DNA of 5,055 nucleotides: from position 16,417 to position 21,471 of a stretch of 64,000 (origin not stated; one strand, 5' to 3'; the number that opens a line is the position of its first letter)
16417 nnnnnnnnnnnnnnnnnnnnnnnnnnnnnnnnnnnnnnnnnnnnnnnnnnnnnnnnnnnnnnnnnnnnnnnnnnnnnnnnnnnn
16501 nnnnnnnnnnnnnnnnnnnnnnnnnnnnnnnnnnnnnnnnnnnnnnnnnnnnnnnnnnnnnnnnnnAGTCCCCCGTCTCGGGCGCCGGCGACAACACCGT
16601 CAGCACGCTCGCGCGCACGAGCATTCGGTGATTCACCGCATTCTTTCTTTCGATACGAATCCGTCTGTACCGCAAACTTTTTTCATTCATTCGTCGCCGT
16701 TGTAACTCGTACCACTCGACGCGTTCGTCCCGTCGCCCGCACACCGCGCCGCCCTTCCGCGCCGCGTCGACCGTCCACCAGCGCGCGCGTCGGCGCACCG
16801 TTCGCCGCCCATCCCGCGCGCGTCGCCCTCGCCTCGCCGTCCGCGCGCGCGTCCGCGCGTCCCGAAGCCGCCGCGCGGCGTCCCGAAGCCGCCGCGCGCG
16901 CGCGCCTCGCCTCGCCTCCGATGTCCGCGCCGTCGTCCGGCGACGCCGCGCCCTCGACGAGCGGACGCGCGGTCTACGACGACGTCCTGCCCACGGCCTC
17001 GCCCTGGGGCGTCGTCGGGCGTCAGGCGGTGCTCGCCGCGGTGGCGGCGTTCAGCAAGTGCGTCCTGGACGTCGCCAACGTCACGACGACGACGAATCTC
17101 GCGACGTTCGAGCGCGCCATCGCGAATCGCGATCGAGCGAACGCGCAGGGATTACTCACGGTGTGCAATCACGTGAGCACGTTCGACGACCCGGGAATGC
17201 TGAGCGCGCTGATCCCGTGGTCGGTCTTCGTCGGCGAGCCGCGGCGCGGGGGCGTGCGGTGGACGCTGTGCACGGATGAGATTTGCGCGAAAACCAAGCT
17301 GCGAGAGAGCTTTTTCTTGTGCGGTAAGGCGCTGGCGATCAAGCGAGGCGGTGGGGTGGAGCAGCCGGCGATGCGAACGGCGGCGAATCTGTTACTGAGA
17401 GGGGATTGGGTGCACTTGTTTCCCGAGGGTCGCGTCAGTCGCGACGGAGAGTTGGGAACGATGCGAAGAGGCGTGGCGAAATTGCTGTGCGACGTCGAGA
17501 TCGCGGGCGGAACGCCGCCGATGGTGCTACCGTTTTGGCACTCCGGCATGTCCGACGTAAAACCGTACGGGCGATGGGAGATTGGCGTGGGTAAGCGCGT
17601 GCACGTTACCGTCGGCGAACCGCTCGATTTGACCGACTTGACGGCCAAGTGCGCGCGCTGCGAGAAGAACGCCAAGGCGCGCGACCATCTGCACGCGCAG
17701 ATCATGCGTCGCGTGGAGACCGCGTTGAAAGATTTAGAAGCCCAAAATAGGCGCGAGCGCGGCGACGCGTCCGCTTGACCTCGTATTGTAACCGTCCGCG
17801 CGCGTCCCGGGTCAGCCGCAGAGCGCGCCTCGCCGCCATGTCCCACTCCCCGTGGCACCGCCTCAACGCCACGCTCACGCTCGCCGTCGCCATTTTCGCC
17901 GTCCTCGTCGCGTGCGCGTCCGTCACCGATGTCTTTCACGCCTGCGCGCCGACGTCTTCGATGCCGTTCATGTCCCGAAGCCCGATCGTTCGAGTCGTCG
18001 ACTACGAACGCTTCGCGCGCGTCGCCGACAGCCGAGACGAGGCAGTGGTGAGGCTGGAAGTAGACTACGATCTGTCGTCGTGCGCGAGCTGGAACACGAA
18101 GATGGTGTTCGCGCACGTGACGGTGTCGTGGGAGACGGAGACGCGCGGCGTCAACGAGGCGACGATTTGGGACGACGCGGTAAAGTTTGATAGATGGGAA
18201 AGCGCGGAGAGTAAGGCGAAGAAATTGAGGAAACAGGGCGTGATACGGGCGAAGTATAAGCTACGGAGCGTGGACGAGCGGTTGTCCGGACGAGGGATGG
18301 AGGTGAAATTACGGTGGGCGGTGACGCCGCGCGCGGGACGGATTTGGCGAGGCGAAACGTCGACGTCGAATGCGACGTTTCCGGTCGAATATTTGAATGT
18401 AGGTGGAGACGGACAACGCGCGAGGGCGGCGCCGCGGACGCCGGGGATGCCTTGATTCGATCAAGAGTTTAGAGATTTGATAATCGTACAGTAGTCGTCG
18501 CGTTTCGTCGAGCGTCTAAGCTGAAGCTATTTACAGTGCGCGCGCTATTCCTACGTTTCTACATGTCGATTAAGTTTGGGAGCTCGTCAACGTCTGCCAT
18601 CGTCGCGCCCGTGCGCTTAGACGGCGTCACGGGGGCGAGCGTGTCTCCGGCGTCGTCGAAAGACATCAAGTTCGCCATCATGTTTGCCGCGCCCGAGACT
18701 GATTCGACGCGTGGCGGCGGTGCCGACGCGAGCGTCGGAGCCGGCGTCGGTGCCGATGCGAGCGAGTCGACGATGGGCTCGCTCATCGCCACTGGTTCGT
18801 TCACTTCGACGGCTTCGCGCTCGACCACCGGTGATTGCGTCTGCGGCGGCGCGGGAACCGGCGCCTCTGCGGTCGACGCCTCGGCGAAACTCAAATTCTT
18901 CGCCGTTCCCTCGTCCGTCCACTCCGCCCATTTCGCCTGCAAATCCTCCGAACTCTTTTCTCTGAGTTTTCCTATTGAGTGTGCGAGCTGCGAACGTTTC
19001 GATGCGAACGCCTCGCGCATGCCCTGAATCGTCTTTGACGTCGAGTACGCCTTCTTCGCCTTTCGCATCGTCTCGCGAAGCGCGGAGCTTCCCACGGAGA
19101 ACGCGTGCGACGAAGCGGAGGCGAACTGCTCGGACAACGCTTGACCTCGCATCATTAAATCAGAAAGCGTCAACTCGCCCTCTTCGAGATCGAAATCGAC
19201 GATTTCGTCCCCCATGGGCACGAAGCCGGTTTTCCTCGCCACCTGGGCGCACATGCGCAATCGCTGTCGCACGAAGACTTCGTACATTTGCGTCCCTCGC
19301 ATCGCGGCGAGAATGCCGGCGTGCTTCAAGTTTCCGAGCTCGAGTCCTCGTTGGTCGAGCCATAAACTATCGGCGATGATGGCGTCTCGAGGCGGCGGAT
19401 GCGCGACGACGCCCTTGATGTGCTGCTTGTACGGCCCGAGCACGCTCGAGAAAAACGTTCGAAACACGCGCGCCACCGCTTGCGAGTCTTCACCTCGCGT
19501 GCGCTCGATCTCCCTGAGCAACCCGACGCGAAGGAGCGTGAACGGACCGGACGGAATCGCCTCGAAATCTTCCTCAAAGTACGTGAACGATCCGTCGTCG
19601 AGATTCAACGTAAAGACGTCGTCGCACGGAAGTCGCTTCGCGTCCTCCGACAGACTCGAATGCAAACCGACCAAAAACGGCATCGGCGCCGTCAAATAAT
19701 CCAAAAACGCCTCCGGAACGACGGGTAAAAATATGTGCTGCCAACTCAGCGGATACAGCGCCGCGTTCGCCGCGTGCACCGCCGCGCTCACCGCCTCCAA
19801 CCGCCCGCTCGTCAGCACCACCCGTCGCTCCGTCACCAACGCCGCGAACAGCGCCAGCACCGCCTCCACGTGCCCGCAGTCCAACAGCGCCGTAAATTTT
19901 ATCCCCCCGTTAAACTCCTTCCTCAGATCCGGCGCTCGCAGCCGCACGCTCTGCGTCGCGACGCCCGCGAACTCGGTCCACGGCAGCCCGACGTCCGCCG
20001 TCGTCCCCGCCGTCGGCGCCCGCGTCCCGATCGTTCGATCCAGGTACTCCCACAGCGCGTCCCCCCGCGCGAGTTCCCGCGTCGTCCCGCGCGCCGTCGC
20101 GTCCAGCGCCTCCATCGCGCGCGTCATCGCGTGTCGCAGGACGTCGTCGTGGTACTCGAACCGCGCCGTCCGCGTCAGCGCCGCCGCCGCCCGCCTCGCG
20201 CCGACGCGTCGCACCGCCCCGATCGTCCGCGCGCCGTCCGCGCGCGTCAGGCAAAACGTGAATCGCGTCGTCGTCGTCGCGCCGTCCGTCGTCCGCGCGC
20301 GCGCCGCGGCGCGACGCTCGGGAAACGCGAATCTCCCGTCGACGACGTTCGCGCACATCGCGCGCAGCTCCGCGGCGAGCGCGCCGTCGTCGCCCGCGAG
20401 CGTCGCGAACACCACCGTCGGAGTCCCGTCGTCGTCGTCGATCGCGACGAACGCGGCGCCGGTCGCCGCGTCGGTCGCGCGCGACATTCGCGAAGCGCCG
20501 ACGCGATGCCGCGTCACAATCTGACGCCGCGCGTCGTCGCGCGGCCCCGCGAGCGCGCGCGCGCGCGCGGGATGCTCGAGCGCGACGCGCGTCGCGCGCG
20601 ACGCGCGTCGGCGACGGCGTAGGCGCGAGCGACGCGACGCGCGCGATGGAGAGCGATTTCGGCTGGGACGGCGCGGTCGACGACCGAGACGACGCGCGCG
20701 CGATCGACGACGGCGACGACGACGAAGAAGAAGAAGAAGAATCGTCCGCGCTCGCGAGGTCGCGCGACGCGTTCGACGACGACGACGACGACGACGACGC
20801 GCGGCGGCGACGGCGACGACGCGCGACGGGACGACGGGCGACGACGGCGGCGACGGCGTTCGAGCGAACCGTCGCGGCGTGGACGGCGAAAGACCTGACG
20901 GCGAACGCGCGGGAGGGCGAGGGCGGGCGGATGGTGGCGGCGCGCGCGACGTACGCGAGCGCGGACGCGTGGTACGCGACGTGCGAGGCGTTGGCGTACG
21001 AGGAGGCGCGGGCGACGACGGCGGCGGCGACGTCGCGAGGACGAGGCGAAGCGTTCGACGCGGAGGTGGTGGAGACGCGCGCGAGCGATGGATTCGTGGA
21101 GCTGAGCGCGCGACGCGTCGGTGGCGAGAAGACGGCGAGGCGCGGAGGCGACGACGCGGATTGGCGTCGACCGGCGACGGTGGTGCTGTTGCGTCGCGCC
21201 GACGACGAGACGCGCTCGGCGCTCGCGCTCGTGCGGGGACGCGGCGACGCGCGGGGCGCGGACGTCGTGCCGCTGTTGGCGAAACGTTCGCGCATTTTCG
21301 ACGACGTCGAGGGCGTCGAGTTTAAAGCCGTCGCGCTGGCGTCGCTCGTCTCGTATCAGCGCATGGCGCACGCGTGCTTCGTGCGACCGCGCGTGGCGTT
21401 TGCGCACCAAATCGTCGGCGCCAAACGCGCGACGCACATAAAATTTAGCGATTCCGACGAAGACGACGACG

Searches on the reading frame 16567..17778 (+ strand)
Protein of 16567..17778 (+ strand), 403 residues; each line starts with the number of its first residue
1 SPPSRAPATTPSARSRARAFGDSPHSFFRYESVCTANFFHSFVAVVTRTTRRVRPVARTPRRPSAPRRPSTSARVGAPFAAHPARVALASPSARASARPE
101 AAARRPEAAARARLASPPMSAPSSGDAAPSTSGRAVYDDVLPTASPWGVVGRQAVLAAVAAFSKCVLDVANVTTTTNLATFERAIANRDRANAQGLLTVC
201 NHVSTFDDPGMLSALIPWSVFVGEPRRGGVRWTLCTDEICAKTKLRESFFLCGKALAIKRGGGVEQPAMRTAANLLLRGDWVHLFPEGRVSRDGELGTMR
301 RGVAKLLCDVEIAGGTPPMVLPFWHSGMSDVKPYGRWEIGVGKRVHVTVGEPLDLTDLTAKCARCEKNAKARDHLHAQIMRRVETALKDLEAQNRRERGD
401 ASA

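Call 31: search_protein_families(library=pfam, proteins=[window:16567-17778:+], max_evalue=0.001)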
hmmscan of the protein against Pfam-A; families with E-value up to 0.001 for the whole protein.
window:16567-17778:+ (403 aa): 1 family
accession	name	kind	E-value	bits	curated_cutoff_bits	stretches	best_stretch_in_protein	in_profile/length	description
PF01553.26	Acyltransferase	-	3.4e-11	43.5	23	1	189-322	8-128/132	Acyltransferase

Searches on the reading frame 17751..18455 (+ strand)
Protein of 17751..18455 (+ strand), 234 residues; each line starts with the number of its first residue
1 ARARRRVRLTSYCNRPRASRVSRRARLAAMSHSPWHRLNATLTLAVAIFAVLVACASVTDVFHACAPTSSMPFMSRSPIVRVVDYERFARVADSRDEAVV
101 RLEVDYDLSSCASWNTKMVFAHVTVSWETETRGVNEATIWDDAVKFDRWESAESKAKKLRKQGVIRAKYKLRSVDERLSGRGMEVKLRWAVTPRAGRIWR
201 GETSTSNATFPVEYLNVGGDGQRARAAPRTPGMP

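Call 31: search_protein_families(library=pfam, proteins=[window:17751-18455:+], max_evalue=0.001)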
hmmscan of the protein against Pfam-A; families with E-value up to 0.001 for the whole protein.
window:17751-18455:+ (234 aa): 1 family
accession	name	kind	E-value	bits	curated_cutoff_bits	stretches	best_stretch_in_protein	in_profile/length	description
PF04573.17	SPC22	-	1.1e-37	129.6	25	1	32-212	2-172/173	Signal peptidase subunit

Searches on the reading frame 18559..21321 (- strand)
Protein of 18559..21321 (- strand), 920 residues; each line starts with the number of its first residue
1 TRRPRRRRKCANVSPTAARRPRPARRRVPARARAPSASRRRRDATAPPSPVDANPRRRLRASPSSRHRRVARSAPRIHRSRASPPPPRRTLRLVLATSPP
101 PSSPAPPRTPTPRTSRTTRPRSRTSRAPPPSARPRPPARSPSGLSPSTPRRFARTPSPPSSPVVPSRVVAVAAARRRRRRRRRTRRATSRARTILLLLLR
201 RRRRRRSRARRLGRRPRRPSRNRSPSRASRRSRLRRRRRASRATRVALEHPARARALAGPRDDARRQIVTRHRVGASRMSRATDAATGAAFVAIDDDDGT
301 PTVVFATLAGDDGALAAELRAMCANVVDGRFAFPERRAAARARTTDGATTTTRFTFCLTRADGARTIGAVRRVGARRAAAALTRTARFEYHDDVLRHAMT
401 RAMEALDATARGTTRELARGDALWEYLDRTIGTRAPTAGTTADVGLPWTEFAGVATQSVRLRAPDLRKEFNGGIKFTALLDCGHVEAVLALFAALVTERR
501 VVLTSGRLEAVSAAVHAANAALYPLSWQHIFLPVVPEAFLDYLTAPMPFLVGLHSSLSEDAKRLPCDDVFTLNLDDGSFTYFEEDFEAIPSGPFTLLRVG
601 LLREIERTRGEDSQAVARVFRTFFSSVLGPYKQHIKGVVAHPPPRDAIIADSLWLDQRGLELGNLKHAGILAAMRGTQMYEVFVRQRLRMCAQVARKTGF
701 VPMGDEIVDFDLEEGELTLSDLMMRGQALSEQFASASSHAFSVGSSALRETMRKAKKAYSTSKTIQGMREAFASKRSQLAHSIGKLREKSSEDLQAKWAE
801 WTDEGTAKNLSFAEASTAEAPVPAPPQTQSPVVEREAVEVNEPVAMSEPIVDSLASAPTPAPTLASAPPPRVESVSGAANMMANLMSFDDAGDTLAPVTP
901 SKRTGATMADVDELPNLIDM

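Call 32: search_protein_families(library=pfam, proteins=[window:18559-21321:-], max_evalue=0.001)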
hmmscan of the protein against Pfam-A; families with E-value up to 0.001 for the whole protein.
window:18559-21321:- (920 aa): 1 family
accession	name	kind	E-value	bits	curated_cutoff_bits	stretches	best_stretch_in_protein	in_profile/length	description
PF02141.26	DENN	-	1.6e-31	110.1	23.4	1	453-576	63-185/186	DENN (AEX-3) domain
